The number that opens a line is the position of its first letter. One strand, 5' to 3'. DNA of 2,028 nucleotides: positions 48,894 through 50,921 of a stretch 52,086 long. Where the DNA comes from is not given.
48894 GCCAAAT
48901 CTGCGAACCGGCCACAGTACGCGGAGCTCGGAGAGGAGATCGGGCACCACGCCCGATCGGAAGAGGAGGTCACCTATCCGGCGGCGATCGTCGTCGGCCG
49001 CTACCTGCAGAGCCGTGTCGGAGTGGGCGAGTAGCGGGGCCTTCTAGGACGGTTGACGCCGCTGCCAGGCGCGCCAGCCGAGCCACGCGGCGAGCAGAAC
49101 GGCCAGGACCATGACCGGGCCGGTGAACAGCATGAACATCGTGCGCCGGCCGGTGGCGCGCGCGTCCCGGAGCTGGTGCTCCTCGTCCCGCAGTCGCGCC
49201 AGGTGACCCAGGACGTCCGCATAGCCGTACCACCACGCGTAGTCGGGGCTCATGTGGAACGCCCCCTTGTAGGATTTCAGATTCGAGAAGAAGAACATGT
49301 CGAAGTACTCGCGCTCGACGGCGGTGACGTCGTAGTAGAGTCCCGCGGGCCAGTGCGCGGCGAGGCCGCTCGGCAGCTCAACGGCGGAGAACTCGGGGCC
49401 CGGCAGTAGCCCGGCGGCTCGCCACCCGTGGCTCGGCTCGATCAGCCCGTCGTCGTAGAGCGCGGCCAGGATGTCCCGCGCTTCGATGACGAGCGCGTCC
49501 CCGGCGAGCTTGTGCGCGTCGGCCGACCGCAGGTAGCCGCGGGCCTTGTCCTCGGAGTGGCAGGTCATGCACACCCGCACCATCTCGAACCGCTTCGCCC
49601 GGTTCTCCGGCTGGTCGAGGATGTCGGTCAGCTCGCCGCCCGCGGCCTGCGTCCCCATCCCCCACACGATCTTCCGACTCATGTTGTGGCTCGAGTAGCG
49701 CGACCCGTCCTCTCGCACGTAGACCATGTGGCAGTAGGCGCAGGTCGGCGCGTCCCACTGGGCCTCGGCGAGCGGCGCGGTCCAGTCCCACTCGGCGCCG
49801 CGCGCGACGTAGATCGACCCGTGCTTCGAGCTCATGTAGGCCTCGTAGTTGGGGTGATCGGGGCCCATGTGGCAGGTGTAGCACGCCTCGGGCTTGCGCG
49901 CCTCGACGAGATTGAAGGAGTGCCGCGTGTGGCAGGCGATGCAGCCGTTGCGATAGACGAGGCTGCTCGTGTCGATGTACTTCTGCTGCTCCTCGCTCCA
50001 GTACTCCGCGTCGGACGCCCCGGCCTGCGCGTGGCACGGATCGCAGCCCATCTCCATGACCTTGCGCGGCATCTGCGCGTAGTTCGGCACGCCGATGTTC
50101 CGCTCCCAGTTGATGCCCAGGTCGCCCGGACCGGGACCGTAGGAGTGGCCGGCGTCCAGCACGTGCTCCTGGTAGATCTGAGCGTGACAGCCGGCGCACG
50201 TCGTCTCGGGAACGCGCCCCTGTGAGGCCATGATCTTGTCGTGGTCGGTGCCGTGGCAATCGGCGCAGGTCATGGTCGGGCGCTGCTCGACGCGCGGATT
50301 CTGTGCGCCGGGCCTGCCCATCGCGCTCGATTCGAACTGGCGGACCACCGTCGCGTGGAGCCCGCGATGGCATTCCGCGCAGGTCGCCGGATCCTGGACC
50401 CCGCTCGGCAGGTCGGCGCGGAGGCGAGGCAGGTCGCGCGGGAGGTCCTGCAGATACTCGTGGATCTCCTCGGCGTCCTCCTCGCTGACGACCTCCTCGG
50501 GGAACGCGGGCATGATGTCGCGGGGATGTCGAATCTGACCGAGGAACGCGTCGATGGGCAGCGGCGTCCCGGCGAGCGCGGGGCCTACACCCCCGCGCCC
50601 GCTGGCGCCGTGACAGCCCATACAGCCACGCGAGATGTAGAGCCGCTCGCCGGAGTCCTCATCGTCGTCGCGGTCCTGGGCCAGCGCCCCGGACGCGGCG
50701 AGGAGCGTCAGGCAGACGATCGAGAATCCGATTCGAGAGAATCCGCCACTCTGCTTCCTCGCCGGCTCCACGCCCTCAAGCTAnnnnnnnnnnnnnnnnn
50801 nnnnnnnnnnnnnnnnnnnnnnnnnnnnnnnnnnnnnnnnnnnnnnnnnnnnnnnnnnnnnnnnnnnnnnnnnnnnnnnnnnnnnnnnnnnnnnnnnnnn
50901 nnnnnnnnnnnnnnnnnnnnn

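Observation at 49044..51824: nirK and a hydroxylamine-oxidoreductase-family gene in one tight operon, without amo/haoB/cycAB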

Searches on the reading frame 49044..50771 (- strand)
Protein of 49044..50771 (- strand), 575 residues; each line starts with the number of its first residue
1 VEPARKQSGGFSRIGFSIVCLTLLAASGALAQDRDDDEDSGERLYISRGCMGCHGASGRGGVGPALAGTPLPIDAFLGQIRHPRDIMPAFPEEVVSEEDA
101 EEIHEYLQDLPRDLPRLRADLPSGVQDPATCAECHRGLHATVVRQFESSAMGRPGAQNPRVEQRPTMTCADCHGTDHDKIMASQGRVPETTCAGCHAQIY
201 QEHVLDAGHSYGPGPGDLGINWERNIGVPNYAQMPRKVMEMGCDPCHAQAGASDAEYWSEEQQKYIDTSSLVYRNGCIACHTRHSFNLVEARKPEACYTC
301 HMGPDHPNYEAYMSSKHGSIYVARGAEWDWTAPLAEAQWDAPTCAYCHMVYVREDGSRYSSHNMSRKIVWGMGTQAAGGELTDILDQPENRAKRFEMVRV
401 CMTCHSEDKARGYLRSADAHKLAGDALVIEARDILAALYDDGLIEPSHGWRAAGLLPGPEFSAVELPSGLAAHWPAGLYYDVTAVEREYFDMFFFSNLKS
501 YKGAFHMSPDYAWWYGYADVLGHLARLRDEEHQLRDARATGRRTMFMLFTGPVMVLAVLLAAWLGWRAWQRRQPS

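Call 3: search_protein_families(library=pfam, proteins=[window:49044-50771:-], max_evalue=0.01)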
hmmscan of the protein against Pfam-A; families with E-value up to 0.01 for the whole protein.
window:49044-50771:- (575 aa): 6 families
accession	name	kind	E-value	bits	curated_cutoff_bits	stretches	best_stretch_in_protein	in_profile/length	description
PF13447.11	Multi-haem_cyto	-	1.9e-48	165.5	21.9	2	273-445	94-262/269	Seven times multi-haem cytochrome CxxCH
PF13442.11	Cytochrome_CBB3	-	2.1e-12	47.6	27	1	38-107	3-68/68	Cytochrome C oxidase, cbb3-type, subunit III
PF14522.11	Cytochrome_C7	-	4.1e-12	46.2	24.8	2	239-301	12-66/67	Cytochrome c7 and related cytochrome c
PF09699.15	Paired_CXXCH_1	-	5.6e-08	32.8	20.6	1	274-302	5-37/41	Doubled CXXCH motif (Paired_CXXCH_1)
PF14537.11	Cytochrom_c3_2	-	2.2e-07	31.7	25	0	166-200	6-37/79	Cytochrome c3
PF00034.26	Cytochrom_C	-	0.0014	20.3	21.3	1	41-69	4-33/90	Cytochrome c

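Call 4: search_protein_families(library=ncbifam, proteins=[window:49044-50771:-], max_evalue=0.01)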
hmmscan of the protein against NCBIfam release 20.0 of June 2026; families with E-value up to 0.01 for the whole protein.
window:49044-50771:- (575 aa): 6 families
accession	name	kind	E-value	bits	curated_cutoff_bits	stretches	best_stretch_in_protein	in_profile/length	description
NF052343.1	hydrazine_HDH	equivalog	3.5e-25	88.4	900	2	275-446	223-385/564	hydrazine dehydrogenase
NF045774.1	cytochro_C551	exception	1.3e-06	28.3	118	1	33-108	34-107/110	cytochrome c551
NF045773.1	cytochro_C550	exception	2.5e-06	27.4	125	1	33-108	44-117/118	cytochrome c550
TIGR03508.1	decahem_SO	subfamily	4.2e-05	23.1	192.2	0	166-311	94-229/258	DmsE family decaheme c-type cytochrome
NF047912.1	ECs_2282_CxxC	subfamily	0.00027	20.8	37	0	166-204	2-42/60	ECs_2282 family putative zinc-binding protein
NF011054.0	PRK14486.1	equivalog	0.00083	18.9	447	1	40-109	217-289/294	putative bifunctional cbb3-type cytochrome c oxidase subunit II/cytochrome c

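Call 7: find_homologous_proteins(query=window:49044-50771:-)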
Query window:49044-50771:- (575 aa): 786 proteins with E <= 0.001 among 8000 candidates; the best 120 are listed.
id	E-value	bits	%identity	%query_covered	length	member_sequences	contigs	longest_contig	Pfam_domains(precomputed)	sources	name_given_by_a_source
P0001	0.0e+0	1374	100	100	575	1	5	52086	PF09699.16,PF14537.12,PF13442.12,PF13447.12,PF14522.12,PF22113.2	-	-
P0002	0.0e+0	1374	100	100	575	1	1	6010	PF09699.16,PF14537.12,PF13442.12,PF13447.12,PF14522.12,PF22113.2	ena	-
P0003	0.0e+0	1372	100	100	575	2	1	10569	PF09699.16,PF14537.12,PF13442.12,PF13447.12,PF14522.12,PF22113.2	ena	-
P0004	0.0e+0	1371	100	100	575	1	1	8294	PF09699.16,PF14537.12,PF13442.12,PF13447.12,PF14522.12,PF22113.2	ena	-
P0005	0.0e+0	1302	94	100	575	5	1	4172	PF09699.16,PF13442.12,PF13447.12,PF14522.12,PF22113.2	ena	-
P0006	0.0e+0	1291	97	96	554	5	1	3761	PF09699.16,PF14537.12,PF13442.12,PF13447.12,PF14522.12,PF22113.2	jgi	-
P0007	0.0e+0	1263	95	96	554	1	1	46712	PF09699.16,PF14537.12,PF13442.12,PF13447.12,PF14522.12,PF22113.2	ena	-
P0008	0.0e+0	1235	89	100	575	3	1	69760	PF09699.16,PF14537.12,PF13442.12,PF13447.12,PF14522.12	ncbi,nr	ncbi:MAG TPA: multiheme c-type cytochrome [Gemmatimonadota bacterium]|nr:multiheme c-type cytochrome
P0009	0.0e+0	1232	93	94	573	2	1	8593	PF09699.16,PF14537.12,PF13442.12,PF13447.12,PF14522.12,PF22113.2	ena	-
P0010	0.0e+0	1225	89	99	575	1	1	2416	PF09699.16,PF14537.12,PF13442.12,PF13447.12,PF14522.12,PF22113.2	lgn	-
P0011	0.0e+0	1223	88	98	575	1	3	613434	PF09699.16,PF14537.12,PF13442.12,PF13447.12,PF14522.12,PF22113.2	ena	-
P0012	0.0e+0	1205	90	96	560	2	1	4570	PF09699.16,PF13442.12,PF13447.12,PF14522.12,PF22113.2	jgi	jgi:hypothetical protein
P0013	0.0e+0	1197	88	97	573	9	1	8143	PF09699.16,PF14537.12,PF13442.12,PF13447.12,PF14522.12,PF22113.2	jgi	jgi:hydroxylamine dehydrogenase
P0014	0.0e+0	1193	89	97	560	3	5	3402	PF09699.16,PF13442.12,PF13447.12,PF14522.12,PF22113.2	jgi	jgi:hydroxylamine dehydrogenase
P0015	0.0e+0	1180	87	97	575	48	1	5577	PF09699.16,PF14537.12,PF13442.12,PF13447.12,PF14522.12,PF22113.2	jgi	jgi:hydroxylamine dehydrogenase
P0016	0.0e+0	1144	83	99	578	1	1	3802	PF09699.16,PF14537.12,PF13442.12,PF13447.12,PF14522.12,PF22113.2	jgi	jgi:hydroxylamine dehydrogenase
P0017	0.0e+0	1142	84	97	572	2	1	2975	PF09699.16,PF13442.12,PF13447.12,PF14522.12,PF22113.2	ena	-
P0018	0.0e+0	1122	85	94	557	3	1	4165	PF09699.16,PF13442.12,PF13447.12,PF14522.12,PF22113.2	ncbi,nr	ncbi:MAG TPA: multiheme c-type cytochrome [Gemmatimonadota bacterium]|nr:multiheme c-type cytochrome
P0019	0.0e+0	1116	84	94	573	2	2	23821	PF09699.16,PF14537.12,PF13442.12,PF13447.12,PF14522.12,PF22113.2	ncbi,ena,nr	ncbi:MAG TPA: multiheme c-type cytochrome [Gemmatimonadota bacterium]|nr:multiheme c-type cytochrome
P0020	0.0e+0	1114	85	93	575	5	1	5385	PF09699.16,PF14537.12,PF13442.12,PF13447.12,PF14522.12,PF22113.2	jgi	jgi:hydroxylamine dehydrogenase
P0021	0.0e+0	1114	81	98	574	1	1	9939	PF09699.16,PF14537.12,PF13442.12,PF13447.12,PF14522.12,PF22113.2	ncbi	-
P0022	0.0e+0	1100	82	97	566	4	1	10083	PF09699.16,PF14537.12,PF13442.12,PF13447.12,PF14522.12,PF22113.2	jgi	jgi:hydroxylamine dehydrogenase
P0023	0.0e+0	1049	88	85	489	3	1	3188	PF09699.16,PF14537.12,PF13447.12,PF14522.12,PF22113.2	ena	-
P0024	0.0e+0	1045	85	87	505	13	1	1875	PF09699.16,PF14537.12,PF13447.12,PF14522.12,PF22113.2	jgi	jgi:hydroxylamine dehydrogenase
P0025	0.0e+0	1020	76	96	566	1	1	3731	PF13442.12,PF13447.12,PF14522.12,PF22113.2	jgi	jgi:hypothetical protein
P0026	0.0e+0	1019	76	94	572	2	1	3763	PF14537.12,PF13442.12,PF13447.12,PF14522.12,PF22113.2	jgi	-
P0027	0.0e+0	1010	75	94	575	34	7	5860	PF14537.12,PF13442.12,PF13447.12,PF14522.12,PF22113.2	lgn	-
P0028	9.6e-297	1004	75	96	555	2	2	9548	PF09699.16,PF13442.12,PF13447.12,PF14522.12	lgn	-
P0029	1.3e-295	1000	77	93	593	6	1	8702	PF09699.16,PF14537.12,PF13442.12,PF13447.12,PF14522.12,PF22113.2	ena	-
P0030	4.4e-292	988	72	98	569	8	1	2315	PF09699.16,PF13442.12,PF13447.12,PF14522.12,PF22113.2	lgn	-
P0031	8.6e-292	987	71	99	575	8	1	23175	PF13442.12,PF13447.12,PF00034.27,PF14522.12,PF22113.2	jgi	-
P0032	2.0e-290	983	73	98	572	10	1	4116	PF09699.16,PF14537.12,PF13442.12,PF13447.12,PF14522.12,PF22113.2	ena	-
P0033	2.6e-290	982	74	97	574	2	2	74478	PF09699.16,PF14537.12,PF13442.12,PF13447.12,PF14522.12,PF22113.2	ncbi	-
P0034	3.1e-290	982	74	96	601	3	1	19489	PF14537.12,PF13442.12,PF13447.12,PF14522.12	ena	-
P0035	2.8e-289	979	75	93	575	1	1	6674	PF09699.16,PF14537.12,PF13442.12,PF13447.12,PF14522.12,PF22113.2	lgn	-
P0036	1.2e-287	974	74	94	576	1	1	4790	PF14537.12,PF13442.12,PF13447.12,PF14522.12,PF22113.2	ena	-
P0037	2.7e-287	972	75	92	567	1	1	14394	PF09699.16,PF14537.12,PF13442.12,PF13447.12,PF14522.12,PF22113.2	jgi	jgi:hydroxylamine dehydrogenase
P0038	1.9e-286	970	74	93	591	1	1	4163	PF09699.16,PF13442.12,PF13447.12,PF14522.12,PF22113.2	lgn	-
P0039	5.9e-286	968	75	91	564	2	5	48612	PF09699.16,PF13442.12,PF13447.12,PF14522.12,PF22113.2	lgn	-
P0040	4.6e-285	965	72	94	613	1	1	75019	PF09699.16,PF14537.12,PF13442.12,PF13447.12,PF14522.12,PF22113.2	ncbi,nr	ncbi:MAG: c-type cytochrome [Gemmatimonadetes bacterium]|nr:c-type cytochrome [Gemmatimonadota bacte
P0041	1.1e-284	964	72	97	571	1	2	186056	PF09699.16,PF13442.12,PF13447.12,PF14522.12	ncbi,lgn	-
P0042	1.3e-283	960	73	94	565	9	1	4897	PF09699.16,PF14537.12,PF13442.12,PF13447.12,PF14522.12,PF22113.2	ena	-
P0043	1.9e-283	960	93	74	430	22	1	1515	PF09699.16,PF14537.12,PF13447.12,PF14522.12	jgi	jgi:hydroxylamine dehydrogenase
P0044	3.0e-283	959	71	97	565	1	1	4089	PF09699.16,PF14537.12,PF13442.12,PF13447.12,PF14522.12,PF22113.2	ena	-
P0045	1.6e-282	957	73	93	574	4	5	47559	PF09699.16,PF14537.12,PF13442.12,PF13447.12,PF14522.12,PF22113.2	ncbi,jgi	-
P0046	1.9e-282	956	71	97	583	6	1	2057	PF09699.16,PF14537.12,PF13442.12,PF13447.12,PF14522.12,PF22113.2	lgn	-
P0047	1.9e-282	956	72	96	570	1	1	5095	PF09699.16,PF14537.12,PF13442.12,PF13447.12,PF14522.12,PF22113.2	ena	-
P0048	5.2e-282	955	74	91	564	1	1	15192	PF09699.16,PF13442.12,PF13447.12,PF14522.12,PF22113.2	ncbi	-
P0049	1.5e-281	953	73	92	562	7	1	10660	PF09699.16,PF14537.12,PF13442.12,PF13447.12,PF14522.12,PF22113.2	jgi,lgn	jgi:hydroxylamine dehydrogenase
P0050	1.7e-281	953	70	98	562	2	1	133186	PF09699.16,PF14537.12,PF13442.12,PF13447.12,PF14522.12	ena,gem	-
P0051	1.8e-281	953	70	97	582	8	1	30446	PF09699.16,PF14537.12,PF13442.12,PF13447.12,PF14522.12,PF22113.2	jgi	jgi:hydroxylamine dehydrogenase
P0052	4.5e-281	952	71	95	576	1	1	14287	PF09699.16,PF13442.12,PF13447.12,PF14522.12,PF22113.2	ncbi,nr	ncbi:MAG: c-type cytochrome [Gemmatimonadetes bacterium]|nr:c-type cytochrome [Gemmatimonadota bacte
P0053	4.5e-281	952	72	94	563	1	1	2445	PF09699.16,PF14537.12,PF13442.12,PF13447.12,PF14522.12,PF22113.2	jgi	jgi:hydroxylamine dehydrogenase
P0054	7.5e-281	951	73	93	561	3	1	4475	PF09699.16,PF13442.12,PF13447.12,PF14522.12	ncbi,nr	ncbi:MAG: c-type cytochrome [Candidatus Rokubacteria bacterium]|nr:c-type cytochrome [Candidatus Rok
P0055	8.1e-281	951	71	98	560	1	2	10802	PF09699.16,PF14537.12,PF13442.12,PF13447.12,PF00034.27,PF14522.12,PF22113.2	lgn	-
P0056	9.0e-281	951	75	93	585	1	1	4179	PF14537.12,PF13442.12,PF13447.12,PF14522.12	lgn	-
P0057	1.1e-280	951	72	96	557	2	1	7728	PF09699.16,PF14537.12,PF13442.12,PF13447.12,PF14522.12,PF22113.2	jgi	jgi:hydroxylamine dehydrogenase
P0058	1.1e-280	951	71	98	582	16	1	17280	PF09699.16,PF14537.12,PF13442.12,PF13447.12,PF14522.12,PF22113.2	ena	-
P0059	1.3e-280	950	72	95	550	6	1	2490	PF09699.16,PF14537.12,PF13442.12,PF13447.12,PF14522.12,PF22113.2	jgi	jgi:hydroxylamine dehydrogenase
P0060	1.5e-280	950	72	94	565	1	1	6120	PF09699.16,PF14537.12,PF13442.12,PF13447.12,PF14522.12,PF22113.2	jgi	jgi:hydroxylamine dehydrogenase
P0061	1.7e-280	950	68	100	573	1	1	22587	PF09699.16,PF14537.12,PF13442.12,PF13447.12,PF14522.12,PF22113.2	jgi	jgi:hydroxylamine dehydrogenase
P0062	2.0e-280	950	71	95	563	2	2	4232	PF09699.16,PF14537.12,PF13442.12,PF13447.12,PF14522.12,PF22113.2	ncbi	-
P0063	2.4e-280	949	73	94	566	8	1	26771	PF09699.16,PF14537.12,PF13442.12,PF13447.12,PF14522.12,PF22113.2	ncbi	ncbi:MAG TPA: multiheme c-type cytochrome [Methylomirabilota bacterium]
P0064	4.0e-280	949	73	93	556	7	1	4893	PF09699.16,PF14537.12,PF13442.12,PF13447.12,PF14522.12,PF22113.2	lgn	-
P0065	4.8e-280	948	72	95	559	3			PF09699.16,PF14537.12,PF13442.12,PF13447.12,PF14522.12,PF22113.2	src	-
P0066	5.1e-280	948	74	89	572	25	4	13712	PF09699.16,PF14537.12,PF13442.12,PF13447.12,PF14522.12,PF22113.2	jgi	jgi:hydroxylamine dehydrogenase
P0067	5.3e-280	948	72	96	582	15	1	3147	PF09699.16,PF14537.12,PF13442.12,PF13447.12,PF14522.12,PF22113.2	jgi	-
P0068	6.8e-280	948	72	97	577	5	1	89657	PF09699.16,PF14537.12,PF13442.12,PF13447.12,PF14522.12,PF22113.2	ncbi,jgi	-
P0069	6.8e-280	948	72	94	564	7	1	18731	PF09699.16,PF13442.12,PF13447.12,PF14522.12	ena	-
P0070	8.1e-280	948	71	96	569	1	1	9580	PF09699.16,PF14537.12,PF13442.12,PF13447.12,PF14522.12,PF22113.2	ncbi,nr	ncbi:MAG: c-type cytochrome [Gemmatimonadetes bacterium]|nr:c-type cytochrome [Gemmatimonadota bacte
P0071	8.2e-280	948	73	95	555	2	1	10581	PF09699.16,PF14537.12,PF13442.12,PF13447.12,PF14522.12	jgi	jgi:hydroxylamine dehydrogenase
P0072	1.3e-279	947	72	93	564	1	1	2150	PF09699.16,PF14537.12,PF13442.12,PF13447.12,PF14522.12,PF22113.2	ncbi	-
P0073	2.0e-279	946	71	95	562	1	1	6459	PF09699.16,PF14537.12,PF13442.12,PF13447.12,PF14522.12,PF22113.2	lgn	-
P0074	2.7e-279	946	74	92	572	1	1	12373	PF09699.16,PF13442.12,PF13447.12,PF14522.12,PF22113.2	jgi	jgi:hydroxylamine dehydrogenase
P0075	4.3e-279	945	74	91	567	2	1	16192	PF09699.16,PF14537.12,PF13442.12,PF13447.12,PF14522.12,PF22113.2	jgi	jgi:hydroxylamine dehydrogenase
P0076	4.9e-279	945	72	93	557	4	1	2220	PF09699.16,PF14537.12,PF13442.12,PF13447.12,PF14522.12,PF22113.2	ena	-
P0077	6.5e-279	945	72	93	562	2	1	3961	PF09699.16,PF14537.12,PF13442.12,PF13447.12,PF14522.12,PF22113.2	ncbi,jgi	jgi:hydroxylamine dehydrogenase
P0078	1.5e-278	944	70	99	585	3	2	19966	PF09699.16,PF14537.12,PF13442.12,PF13447.12,PF14522.12,PF22113.2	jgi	jgi:hydroxylamine dehydrogenase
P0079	1.6e-278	943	73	93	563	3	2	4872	PF09699.16,PF14537.12,PF13442.12,PF13447.12,PF14522.12,PF22113.2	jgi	jgi:hydroxylamine dehydrogenase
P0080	2.0e-278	943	72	92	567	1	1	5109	PF09699.16,PF14537.12,PF13442.12,PF13447.12,PF14522.12,PF22113.2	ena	-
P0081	2.6e-278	943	74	93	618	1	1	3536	PF14537.12,PF13442.12,PF13447.12,PF14522.12,PF22113.2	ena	-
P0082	3.5e-278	942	73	93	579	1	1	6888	PF13442.12,PF13447.12,PF14522.12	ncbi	-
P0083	3.6e-278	942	76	90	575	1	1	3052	PF09699.16,PF14537.12,PF13442.12,PF13447.12,PF14522.12,PF22113.2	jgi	jgi:hydroxylamine dehydrogenase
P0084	3.8e-278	942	75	91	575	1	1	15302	PF09699.16,PF14537.12,PF13442.12,PF13447.12,PF14522.12,PF22113.2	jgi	jgi:hydroxylamine dehydrogenase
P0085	3.9e-278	942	72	93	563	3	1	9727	PF09699.16,PF14537.12,PF13442.12,PF13447.12,PF00034.27,PF14522.12,PF22113.2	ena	-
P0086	4.7e-278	942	71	94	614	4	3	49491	PF09699.16,PF14537.12,PF13442.12,PF13447.12,PF14522.12,PF22113.2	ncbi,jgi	jgi:hydroxylamine dehydrogenase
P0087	6.0e-278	942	71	97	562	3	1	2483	PF09699.16,PF14537.12,PF13442.12,PF13447.12,PF14522.12,PF22113.2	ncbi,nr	ncbi:MAG TPA: multiheme c-type cytochrome [Methylomirabilota bacterium]|nr:multiheme c-type cytochro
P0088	8.8e-278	941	72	93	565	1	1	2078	PF09699.16,PF14537.12,PF13442.12,PF13447.12,PF14522.12,PF22113.2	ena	-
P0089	1.1e-277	941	73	95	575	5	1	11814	PF09699.16,PF13442.12,PF13447.12,PF14522.12,PF22113.2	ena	-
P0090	2.1e-277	940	69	98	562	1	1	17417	PF09699.16,PF14537.12,PF13442.12,PF13447.12,PF14522.12,PF22113.2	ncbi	-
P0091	2.9e-277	939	71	97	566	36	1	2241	PF09699.16,PF14537.12,PF13442.12,PF13447.12,PF14522.12,PF22113.2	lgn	-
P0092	3.0e-277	939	73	91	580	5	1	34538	PF09699.16,PF14537.12,PF13442.12,PF13447.12,PF14522.12,PF22113.2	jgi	jgi:mono/diheme cytochrome c family protein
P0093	3.4e-277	939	72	94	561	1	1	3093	PF09699.16,PF14537.12,PF13442.12,PF13447.12,PF14522.12,PF22113.2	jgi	jgi:multi-heme cytochrome with CxxCH motif/cbb3-type cytochrome c oxidase subunit III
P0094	4.0e-277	939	73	93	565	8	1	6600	PF09699.16,PF14537.12,PF13442.12,PF13447.12,PF14522.12,PF22113.2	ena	-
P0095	4.3e-277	939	72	93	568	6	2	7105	PF09699.16,PF14537.12,PF13442.12,PF13447.12,PF14522.12,PF22113.2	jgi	jgi:hydroxylamine dehydrogenase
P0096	4.7e-277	939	70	97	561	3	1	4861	PF09699.16,PF14537.12,PF13442.12,PF13447.12,PF14522.12,PF22113.2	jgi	jgi:hydroxylamine dehydrogenase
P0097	4.9e-277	939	72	93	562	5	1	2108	PF09699.16,PF14537.12,PF13442.12,PF13447.12,PF14522.12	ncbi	-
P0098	9.3e-277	938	72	95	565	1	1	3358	PF09699.16,PF14537.12,PF13442.12,PF13447.12,PF14522.12,PF22113.2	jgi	jgi:hydroxylamine dehydrogenase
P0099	9.7e-277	938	70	97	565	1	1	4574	PF09699.16,PF14537.12,PF13442.12,PF13447.12,PF14522.12,PF22113.2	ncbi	-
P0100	1.2e-276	937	73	93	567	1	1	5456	PF13442.12,PF13447.12,PF14522.12,PF22113.2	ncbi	-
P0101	1.3e-276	937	72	94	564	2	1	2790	PF09699.16,PF13442.12,PF13447.12,PF14522.12,PF22113.2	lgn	-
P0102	2.5e-276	936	72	91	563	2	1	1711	PF09699.16,PF14537.12,PF13442.12,PF13447.12,PF14522.12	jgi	-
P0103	2.8e-276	936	74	91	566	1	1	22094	PF09699.16,PF14537.12,PF13442.12,PF13447.12,PF14522.12,PF22113.2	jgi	jgi:hydroxylamine dehydrogenase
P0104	3.8e-276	936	71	96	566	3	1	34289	PF09699.16,PF14537.12,PF13442.12,PF13447.12,PF14522.12,PF22113.2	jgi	jgi:hydroxylamine dehydrogenase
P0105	6.9e-276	935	72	93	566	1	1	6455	PF09699.16,PF14537.12,PF13442.12,PF13447.12,PF14522.12,PF22113.2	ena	-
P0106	8.1e-276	935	70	97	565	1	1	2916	PF09699.16,PF14537.12,PF13442.12,PF13447.12,PF14522.12,PF22113.2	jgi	jgi:hydroxylamine dehydrogenase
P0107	1.1e-275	934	69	96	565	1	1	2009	PF09699.16,PF13442.12,PF13447.12,PF14522.12,PF22113.2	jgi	jgi:hydroxylamine dehydrogenase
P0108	1.2e-275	934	72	93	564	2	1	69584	PF09699.16,PF14537.12,PF13442.12,PF13447.12,PF14522.12,PF22113.2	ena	-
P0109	1.5e-275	934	71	93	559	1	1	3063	PF09699.16,PF14537.12,PF13442.12,PF13447.12,PF14522.12,PF22113.2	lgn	-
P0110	1.5e-275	934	70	97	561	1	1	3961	PF09699.16,PF14537.12,PF13442.12,PF13447.12,PF14522.12,PF22113.2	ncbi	-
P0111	1.5e-275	934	69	96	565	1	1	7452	PF09699.16,PF13442.12,PF13447.12,PF14522.12,PF22113.2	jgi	jgi:hydroxylamine dehydrogenase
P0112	1.7e-275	933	70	98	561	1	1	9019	PF09699.16,PF14537.12,PF13442.12,PF13447.12,PF14522.12,PF22113.2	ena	-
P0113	2.3e-275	933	73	92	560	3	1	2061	PF09699.16,PF14537.12,PF13442.12,PF13447.12,PF14522.12,PF22113.2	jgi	jgi:hydroxylamine dehydrogenase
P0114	2.8e-275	933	72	93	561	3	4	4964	PF09699.16,PF14537.12,PF13442.12,PF13447.12,PF14522.12,PF22113.2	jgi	jgi:hydroxylamine dehydrogenase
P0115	2.9e-275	933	71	97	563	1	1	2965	PF09699.16,PF14537.12,PF13442.12,PF13447.12,PF14522.12,PF22113.2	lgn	-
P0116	2.9e-275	933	72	92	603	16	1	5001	PF09699.16,PF14537.12,PF13442.12,PF13447.12,PF14522.12,PF22113.2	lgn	-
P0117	3.4e-275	932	71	94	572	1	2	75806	PF14537.12,PF13442.12,PF13447.12,PF14522.12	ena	-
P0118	4.5e-275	932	70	98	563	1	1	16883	PF09699.16,PF14537.12,PF13442.12,PF13447.12,PF14522.12,PF22113.2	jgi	jgi:hydroxylamine dehydrogenase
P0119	4.5e-275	932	72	94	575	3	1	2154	PF09699.16,PF14537.12,PF13442.12,PF13447.12,PF14522.12,PF22113.2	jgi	jgi:hydroxylamine dehydrogenase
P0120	5.7e-275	932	71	94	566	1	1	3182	PF09699.16,PF14537.12,PF13442.12,PF13447.12,PF14522.12,PF22113.2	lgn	-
